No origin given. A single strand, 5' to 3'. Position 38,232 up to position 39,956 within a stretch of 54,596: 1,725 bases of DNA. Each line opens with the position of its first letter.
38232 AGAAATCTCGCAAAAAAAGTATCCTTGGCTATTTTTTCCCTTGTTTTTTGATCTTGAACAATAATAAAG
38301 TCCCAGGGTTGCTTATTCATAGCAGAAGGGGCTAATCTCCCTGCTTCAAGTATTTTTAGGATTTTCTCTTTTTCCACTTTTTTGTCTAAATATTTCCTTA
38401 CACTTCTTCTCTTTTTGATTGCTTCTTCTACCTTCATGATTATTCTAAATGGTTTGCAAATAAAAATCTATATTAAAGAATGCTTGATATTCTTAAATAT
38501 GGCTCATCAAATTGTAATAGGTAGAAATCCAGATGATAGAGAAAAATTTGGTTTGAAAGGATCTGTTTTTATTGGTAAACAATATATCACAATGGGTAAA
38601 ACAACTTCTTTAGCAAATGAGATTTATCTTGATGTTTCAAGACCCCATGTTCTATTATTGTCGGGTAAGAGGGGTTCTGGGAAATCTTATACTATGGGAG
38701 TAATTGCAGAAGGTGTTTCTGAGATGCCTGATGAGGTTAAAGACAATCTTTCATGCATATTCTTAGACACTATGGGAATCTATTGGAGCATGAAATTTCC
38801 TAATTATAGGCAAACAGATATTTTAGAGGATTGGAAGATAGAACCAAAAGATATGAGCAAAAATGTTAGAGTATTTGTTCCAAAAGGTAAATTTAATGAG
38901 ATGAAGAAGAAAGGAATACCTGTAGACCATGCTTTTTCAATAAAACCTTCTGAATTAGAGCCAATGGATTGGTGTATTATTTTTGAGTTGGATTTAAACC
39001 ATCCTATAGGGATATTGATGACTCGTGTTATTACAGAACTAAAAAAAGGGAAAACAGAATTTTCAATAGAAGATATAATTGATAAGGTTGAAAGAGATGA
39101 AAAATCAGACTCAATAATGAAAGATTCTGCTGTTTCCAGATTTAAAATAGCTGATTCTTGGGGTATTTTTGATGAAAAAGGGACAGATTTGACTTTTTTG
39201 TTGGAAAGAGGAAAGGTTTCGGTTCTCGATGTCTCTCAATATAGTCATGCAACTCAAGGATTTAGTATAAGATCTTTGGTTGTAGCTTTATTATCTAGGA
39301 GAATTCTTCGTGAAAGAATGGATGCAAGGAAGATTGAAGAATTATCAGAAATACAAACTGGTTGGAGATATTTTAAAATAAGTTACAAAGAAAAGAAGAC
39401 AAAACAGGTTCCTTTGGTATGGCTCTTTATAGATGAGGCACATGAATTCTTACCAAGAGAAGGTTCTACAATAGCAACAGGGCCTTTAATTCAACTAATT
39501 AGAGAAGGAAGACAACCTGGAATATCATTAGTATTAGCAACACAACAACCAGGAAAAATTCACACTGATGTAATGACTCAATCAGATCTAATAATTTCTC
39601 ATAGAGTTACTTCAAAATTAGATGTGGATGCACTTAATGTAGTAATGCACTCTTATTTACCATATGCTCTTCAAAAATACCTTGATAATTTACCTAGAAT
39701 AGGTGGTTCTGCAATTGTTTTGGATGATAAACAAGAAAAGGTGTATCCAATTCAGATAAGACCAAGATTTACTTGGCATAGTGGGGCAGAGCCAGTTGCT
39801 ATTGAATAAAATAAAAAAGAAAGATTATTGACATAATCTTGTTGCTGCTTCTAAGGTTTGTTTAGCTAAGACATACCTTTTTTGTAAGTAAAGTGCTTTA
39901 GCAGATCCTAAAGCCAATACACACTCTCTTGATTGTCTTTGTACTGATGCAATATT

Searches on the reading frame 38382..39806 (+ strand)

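Call 35: search_protein_families(library=ncbifam, proteins=[window:38382-39806:+], max_evalue=0.00001)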
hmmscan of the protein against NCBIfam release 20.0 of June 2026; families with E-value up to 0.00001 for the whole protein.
window:38382-39806:+ (475 aa): 5 families
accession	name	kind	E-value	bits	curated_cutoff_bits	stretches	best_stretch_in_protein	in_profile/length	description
NF042944.1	HerA_antiphage_2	equivalog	1.4e-10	40.6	850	1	293-444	388-527/576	anti-phage-associated helicase HerA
NF040819.1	helicase_HerA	equivalog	2.4e-10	39.6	970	1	268-414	325-472/561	DNA double-strand break repair helicase HerA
NF040937.1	HerA_Thermprot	equivalog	8.1e-10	37.7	800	1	333-401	339-406/487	DNA double-strand break repair helicase HerA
NF053655.1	CedD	equivalog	7.3e-09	34.8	600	1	331-445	408-511/527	DNA-translocating ATPase CedD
NF042943.1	HerA_antiphage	equivalog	1.3e-06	27.3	800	1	340-421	430-514/566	anti-phage-associated helicase HerA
